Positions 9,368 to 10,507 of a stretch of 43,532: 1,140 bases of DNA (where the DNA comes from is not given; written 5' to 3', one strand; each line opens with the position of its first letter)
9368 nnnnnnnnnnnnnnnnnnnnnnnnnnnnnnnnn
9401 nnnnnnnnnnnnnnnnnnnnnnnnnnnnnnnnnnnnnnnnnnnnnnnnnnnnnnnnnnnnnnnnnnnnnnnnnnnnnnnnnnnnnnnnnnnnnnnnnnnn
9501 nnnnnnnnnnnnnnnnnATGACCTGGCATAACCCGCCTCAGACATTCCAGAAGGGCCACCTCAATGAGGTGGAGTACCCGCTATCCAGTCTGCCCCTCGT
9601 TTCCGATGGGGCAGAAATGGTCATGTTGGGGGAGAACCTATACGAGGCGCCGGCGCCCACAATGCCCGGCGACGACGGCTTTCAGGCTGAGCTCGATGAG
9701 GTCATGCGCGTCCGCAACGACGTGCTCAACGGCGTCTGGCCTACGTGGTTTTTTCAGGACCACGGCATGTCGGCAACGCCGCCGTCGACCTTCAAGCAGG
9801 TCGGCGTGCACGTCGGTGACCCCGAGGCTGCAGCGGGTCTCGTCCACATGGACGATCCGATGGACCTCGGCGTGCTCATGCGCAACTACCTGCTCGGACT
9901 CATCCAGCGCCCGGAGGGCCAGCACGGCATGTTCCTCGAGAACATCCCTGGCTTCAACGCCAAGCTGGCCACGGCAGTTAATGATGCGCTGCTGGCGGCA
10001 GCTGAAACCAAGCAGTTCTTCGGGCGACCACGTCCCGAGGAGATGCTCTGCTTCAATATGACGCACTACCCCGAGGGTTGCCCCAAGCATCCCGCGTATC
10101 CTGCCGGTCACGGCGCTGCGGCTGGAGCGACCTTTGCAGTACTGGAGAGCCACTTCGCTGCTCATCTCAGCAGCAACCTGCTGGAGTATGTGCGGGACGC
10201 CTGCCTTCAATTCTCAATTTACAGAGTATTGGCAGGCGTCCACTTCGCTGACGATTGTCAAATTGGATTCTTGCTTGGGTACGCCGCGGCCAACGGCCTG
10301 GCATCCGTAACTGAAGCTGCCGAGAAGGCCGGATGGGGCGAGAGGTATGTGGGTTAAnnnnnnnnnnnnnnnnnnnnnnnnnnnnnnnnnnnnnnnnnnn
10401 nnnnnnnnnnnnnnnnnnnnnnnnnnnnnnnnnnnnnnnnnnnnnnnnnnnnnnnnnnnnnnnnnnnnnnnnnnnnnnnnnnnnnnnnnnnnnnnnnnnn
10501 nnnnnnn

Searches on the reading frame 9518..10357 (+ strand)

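Call 7: search_protein_families(library=pfam, proteins=[window:9518-10357:+], max_evalue=0.01)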
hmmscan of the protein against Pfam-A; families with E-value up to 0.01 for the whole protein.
window:9518-10357:+ (279 aa): 1 family
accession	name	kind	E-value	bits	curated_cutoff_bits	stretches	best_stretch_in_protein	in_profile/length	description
PF01569.27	PAP2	-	1.2e-10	41.6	27.2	1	158-264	19-124/130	PAP2 superfamily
